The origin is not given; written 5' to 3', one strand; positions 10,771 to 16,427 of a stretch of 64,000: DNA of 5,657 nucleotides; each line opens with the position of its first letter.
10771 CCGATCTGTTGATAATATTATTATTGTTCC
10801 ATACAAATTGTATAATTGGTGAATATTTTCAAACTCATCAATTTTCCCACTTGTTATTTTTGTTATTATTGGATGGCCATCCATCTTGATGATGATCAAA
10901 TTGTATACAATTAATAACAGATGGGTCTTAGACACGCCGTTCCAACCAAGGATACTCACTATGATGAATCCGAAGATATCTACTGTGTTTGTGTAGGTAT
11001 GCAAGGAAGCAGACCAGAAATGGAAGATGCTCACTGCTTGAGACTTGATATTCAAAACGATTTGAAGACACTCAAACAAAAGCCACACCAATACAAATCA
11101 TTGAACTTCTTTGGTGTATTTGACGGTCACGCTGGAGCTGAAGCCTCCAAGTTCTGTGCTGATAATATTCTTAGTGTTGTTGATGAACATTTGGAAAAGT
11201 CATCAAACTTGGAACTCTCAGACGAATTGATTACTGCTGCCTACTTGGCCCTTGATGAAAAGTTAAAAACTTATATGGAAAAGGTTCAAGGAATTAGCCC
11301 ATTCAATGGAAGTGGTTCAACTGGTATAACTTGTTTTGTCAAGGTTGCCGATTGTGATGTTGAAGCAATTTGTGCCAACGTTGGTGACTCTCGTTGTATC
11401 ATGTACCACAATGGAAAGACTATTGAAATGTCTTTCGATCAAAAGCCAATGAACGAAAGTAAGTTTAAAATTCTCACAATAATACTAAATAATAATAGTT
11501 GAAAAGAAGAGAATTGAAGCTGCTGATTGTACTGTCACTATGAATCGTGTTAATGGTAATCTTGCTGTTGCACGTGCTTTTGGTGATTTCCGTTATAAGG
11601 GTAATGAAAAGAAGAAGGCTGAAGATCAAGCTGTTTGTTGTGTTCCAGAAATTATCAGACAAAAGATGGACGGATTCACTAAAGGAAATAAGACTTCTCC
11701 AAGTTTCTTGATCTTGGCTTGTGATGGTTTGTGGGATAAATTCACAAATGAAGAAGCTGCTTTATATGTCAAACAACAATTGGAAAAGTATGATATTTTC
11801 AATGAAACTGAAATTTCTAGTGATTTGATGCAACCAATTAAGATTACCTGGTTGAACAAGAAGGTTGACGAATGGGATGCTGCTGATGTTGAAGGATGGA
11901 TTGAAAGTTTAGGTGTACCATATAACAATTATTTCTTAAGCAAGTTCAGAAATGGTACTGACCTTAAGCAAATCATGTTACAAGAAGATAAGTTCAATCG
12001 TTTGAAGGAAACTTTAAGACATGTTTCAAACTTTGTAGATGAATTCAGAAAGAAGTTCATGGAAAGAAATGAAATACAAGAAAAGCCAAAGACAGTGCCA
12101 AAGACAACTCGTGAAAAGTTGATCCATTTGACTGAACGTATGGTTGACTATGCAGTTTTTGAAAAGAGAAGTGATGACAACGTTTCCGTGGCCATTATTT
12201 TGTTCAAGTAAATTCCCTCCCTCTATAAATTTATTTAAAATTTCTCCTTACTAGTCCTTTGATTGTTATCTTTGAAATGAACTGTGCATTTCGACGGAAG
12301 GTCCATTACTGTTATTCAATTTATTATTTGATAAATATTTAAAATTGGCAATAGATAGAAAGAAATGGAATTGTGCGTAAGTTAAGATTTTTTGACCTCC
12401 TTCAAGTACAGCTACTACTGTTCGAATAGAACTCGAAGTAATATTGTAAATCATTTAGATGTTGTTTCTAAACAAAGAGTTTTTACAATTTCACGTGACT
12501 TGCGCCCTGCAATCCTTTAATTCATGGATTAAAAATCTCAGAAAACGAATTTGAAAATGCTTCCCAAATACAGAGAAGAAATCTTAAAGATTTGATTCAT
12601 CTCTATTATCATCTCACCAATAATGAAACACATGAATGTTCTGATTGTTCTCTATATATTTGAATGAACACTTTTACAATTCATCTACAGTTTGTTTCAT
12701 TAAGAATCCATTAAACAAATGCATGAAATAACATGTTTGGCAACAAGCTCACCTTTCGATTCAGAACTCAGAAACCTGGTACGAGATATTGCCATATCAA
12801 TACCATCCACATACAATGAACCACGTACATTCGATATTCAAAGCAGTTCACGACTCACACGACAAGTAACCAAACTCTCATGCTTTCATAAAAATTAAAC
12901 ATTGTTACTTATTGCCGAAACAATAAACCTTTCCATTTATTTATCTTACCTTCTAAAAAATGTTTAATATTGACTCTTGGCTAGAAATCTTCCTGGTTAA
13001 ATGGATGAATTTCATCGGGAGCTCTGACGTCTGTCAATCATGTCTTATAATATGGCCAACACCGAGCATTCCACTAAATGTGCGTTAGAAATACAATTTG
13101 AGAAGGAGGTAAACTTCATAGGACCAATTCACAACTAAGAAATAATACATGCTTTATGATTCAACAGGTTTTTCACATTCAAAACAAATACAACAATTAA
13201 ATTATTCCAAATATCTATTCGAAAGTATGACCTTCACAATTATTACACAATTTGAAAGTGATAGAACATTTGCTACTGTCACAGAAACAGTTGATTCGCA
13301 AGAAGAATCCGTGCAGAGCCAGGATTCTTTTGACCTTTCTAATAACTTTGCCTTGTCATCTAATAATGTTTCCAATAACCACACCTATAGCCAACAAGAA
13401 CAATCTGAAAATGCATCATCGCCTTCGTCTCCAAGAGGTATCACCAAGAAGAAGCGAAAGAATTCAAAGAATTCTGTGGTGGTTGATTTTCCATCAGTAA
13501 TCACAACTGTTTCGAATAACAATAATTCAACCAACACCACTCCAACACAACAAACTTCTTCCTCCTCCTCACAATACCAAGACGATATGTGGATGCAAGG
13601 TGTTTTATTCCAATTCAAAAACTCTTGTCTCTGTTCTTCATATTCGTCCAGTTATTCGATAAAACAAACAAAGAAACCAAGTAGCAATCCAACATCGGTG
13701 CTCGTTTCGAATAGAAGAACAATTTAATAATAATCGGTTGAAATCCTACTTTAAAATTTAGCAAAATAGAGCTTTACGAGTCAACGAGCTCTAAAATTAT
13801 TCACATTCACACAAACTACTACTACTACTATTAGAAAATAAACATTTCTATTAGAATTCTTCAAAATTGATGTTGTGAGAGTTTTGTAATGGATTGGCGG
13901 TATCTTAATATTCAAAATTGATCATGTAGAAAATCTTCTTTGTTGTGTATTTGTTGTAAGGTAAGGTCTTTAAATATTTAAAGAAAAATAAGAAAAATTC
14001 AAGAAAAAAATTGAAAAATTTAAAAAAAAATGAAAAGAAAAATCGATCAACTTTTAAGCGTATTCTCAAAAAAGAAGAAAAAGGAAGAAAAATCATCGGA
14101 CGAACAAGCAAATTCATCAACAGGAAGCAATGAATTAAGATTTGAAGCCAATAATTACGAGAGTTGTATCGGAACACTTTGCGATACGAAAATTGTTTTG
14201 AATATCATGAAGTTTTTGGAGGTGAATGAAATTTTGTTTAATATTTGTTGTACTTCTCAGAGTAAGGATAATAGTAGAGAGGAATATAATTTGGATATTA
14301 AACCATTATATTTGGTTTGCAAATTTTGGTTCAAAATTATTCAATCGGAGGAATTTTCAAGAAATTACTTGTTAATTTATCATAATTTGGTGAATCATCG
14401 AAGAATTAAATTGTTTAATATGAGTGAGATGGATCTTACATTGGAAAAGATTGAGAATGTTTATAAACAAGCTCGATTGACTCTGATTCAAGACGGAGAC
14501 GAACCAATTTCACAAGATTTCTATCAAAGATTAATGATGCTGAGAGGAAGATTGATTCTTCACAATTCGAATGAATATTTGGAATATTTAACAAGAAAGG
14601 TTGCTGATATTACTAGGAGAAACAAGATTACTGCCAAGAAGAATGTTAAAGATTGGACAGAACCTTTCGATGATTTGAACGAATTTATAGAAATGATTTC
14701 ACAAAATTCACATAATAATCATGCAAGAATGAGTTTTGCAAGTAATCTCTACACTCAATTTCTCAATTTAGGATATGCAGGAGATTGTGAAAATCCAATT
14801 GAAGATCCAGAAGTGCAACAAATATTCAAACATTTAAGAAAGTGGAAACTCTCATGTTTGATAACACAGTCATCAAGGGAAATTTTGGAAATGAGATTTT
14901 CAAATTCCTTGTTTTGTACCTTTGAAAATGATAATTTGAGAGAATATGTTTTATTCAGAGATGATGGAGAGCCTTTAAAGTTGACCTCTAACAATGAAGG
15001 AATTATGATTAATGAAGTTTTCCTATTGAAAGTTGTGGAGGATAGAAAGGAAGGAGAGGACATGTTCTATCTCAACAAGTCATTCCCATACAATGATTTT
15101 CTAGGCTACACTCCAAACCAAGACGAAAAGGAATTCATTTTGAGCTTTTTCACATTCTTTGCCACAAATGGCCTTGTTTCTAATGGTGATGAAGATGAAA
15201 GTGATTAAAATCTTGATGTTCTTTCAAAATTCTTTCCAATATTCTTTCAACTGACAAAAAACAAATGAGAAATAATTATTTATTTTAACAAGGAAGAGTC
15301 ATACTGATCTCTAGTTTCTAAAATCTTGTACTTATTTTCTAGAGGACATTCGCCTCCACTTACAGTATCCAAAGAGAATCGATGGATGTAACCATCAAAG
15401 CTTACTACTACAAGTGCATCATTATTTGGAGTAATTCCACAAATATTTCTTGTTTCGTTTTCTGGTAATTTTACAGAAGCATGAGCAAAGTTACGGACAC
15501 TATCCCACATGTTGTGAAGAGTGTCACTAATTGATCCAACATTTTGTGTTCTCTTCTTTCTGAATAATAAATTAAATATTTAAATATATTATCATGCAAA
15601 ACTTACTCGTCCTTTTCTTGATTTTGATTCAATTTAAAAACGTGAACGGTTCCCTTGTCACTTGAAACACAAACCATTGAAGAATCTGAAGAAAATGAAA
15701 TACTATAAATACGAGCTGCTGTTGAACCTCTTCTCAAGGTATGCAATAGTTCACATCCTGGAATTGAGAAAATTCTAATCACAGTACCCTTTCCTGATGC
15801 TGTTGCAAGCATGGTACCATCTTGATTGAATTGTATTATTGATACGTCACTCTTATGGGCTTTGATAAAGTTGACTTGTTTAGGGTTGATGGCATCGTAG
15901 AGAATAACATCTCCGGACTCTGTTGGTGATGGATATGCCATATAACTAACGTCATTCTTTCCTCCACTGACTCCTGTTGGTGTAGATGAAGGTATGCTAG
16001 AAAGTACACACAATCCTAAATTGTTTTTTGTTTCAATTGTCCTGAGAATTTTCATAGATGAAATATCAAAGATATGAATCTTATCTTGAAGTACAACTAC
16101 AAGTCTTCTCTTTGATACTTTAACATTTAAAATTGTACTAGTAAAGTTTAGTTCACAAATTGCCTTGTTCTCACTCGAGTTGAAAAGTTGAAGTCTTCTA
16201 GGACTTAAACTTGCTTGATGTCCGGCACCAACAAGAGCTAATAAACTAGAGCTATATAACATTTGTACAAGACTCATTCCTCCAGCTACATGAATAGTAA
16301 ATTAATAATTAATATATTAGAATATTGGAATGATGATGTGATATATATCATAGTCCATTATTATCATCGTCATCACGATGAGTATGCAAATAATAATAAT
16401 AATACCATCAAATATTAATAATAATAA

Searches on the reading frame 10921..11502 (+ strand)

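Call 38: search_protein_families(library=pfam, max_evalue=0.001, proteins=[window:10921-11502:+])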
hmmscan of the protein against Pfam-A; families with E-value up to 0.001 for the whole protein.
window:10921-11502:+ (193 aa): 1 family
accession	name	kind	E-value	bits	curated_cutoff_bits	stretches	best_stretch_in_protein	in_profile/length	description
PF00481.26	PP2C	-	1.3e-21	77.9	20.3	1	26-179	7-145/255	Protein phosphatase 2C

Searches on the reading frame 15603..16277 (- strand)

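Call 38: search_protein_families(library=pfam, max_evalue=0.001, proteins=[window:15603-16277:-])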
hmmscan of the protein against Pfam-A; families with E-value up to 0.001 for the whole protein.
window:15603-16277:- (224 aa): 25 families
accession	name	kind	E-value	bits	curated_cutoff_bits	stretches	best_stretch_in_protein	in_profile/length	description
PF21032.3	PROPPIN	-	8.9e-41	140.6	30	1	3-219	47-249/345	PROPPIN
PF21034.3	BCAS3_WD40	-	2.9e-13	49.6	26.3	1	133-218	285-379/479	BCAS3, WD40 repeat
PF25174.1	Beta-prop_THOC3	-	3.3e-13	49.7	305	1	28-219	70-245/272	THOC3 beta-propeller domain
PF24807.1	WD40_CDC20-Fz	-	4.1e-13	49.7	200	2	33-180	37-172/292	CDC20/Fizzy WD40 domain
PF00400.38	WD40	-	6.8e-11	42.7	27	1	176-214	2-38/39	WD domain, G-beta repeat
PF23414.1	Beta-prop_EML_2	-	8.6e-11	42.1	90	1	66-220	21-157/266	Echinoderm microtubule-associated protein second beta-propeller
PF24817.1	WD40_WDHD1_1st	-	8.2e-10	38.8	109.9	2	127-221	71-162/291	WDHD1 first WD40 domain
PF25173.1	Beta-prop_WDR3_1st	-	9.7e-10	38.9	154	1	119-220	48-146/184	WDR3 first beta-propeller domain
PF23756.1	Beta-prop_HPS5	-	1.1e-09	38.4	34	0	169-222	43-94/328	HPS5 beta propeller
PF25171.1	Beta-prop_WDR36-Utp21_1st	-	3.2e-09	37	80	1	28-162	131-256/266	WDR36/Utp21 first beta-propeller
PF23411.1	Beta-prop_Vps41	-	7.5e-09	35.8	33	1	119-167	33-80/332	Vps42 beta-propeller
PF24814.1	WD40_Prp19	-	7.9e-09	35.4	320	1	119-216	154-249/281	Prp19 WD40 domain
PF12894.13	ANAPC4_WD40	-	2.3e-08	34.6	22.9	0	130-187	24-82/91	Anaphase-promoting complex subunit 4 WD40 domain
PF25172.1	Beta-prop_WDR3_2nd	-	2.9e-07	30.4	140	1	55-208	10-145/293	WDR3 second beta-propeller domain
PF23410.3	Beta-prop_VPS8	-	3.8e-07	29.9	28.9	1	140-217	64-141/358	Vps8 beta-propeller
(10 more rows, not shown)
